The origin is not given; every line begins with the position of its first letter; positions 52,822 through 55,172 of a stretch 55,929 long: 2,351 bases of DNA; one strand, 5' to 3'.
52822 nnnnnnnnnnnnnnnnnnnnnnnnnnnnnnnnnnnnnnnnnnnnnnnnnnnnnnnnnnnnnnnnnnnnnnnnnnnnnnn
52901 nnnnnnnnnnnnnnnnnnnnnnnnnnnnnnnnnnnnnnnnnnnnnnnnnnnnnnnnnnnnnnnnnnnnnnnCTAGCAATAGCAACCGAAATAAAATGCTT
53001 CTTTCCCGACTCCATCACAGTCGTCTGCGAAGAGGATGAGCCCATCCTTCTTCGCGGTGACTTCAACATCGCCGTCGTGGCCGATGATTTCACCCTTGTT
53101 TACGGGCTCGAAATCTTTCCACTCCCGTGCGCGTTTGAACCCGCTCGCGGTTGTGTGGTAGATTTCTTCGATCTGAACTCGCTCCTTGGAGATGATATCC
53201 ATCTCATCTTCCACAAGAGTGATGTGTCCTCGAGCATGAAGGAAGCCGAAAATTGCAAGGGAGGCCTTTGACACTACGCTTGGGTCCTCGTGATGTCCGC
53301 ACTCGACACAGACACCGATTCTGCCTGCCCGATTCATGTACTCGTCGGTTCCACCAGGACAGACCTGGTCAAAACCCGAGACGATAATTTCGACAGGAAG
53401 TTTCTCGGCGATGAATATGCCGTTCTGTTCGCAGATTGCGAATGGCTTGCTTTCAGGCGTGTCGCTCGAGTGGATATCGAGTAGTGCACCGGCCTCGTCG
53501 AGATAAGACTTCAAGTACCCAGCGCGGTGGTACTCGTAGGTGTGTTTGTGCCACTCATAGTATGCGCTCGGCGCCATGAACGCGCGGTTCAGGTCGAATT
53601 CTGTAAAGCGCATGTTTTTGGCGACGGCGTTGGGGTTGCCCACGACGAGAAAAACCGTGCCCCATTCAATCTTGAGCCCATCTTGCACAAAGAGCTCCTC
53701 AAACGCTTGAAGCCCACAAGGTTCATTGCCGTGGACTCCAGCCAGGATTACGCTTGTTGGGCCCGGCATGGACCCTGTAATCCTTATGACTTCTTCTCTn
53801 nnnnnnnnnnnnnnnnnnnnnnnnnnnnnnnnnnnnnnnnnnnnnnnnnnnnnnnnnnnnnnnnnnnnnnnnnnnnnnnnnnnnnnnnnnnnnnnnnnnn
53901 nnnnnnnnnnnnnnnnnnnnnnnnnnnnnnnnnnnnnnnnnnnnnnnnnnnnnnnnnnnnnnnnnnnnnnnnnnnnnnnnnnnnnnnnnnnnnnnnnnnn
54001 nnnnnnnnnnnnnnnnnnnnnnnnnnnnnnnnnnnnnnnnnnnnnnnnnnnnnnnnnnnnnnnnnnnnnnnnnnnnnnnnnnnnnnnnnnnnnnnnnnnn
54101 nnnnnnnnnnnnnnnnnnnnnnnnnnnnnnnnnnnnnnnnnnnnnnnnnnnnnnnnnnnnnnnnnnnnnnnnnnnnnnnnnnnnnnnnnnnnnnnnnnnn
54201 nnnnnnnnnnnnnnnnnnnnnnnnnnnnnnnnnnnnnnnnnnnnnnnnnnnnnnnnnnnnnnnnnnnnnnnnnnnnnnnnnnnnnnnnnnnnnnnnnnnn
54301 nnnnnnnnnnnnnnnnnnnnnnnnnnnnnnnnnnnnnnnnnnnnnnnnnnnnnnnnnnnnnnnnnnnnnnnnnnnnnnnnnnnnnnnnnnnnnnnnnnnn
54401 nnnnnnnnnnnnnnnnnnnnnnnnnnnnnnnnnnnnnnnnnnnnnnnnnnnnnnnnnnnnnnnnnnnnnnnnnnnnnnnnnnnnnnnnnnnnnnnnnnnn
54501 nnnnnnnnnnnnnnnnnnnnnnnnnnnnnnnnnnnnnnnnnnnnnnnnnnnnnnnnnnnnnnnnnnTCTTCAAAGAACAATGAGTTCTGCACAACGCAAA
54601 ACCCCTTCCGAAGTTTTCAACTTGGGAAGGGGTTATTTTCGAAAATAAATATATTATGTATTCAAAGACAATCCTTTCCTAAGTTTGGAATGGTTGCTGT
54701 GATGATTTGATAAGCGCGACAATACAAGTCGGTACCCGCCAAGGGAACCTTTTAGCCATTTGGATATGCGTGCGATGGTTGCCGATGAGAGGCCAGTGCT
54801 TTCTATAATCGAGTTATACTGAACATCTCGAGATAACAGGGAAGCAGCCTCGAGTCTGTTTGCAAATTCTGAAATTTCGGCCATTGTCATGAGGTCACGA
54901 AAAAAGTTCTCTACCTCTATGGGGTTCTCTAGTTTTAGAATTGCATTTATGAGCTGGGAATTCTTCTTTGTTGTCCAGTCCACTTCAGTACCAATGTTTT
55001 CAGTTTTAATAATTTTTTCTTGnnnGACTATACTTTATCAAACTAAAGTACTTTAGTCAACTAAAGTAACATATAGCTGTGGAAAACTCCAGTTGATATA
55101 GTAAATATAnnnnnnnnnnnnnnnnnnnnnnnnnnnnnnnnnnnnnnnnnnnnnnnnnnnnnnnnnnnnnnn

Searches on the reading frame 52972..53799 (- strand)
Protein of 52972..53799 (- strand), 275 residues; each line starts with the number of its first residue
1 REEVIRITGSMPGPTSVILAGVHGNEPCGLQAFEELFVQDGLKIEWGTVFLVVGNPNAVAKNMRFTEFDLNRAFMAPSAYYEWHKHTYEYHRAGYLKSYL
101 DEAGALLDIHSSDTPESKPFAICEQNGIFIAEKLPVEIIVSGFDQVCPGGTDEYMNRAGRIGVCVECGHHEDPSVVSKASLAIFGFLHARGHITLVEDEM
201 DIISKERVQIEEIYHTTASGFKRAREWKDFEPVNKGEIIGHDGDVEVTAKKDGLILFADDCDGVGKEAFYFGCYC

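Call 42: search_protein_families(library=pfam, proteins=[window:52972-53799:-], max_evalue=0.1)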
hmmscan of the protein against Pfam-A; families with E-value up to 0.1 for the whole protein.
window:52972-53799:- (275 aa): 4 families
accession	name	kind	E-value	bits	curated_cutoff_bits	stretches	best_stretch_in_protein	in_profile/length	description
PF24827.1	AstE_AspA_cat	-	5.2e-14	52.7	25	1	12-170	1-170/192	Succinylglutamate desuccinylase/Aspartoacylase catalytic domain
PF17033.10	Peptidase_M99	-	0.021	14.7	27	1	14-76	37-98/267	Carboxypeptidase controlling helical cell shape catalytic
PF13662.12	Toprim_4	-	0.065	13.9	25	0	192-222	2-32/85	Toprim domain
PF04952.20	AstE_AspA_hybrid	-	0.071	13.5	25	0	226-257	26-58/76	AstE/AspA barrel-sandwich hybrid domain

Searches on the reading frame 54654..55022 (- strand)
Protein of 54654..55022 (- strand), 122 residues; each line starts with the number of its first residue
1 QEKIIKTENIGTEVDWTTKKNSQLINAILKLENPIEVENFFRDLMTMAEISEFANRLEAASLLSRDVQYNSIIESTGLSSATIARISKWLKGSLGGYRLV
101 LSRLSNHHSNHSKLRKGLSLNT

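Call 64: search_protein_families(library=pfam, proteins=[window:54654-55022:-], max_evalue=0.001)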
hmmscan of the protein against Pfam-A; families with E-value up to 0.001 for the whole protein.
window:54654-55022:- (122 aa): 1 family
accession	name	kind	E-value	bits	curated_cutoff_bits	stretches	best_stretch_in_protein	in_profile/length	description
PF01371.25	Trp_repressor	-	2.7e-18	66.3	27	1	22-104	4-87/88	Trp repressor protein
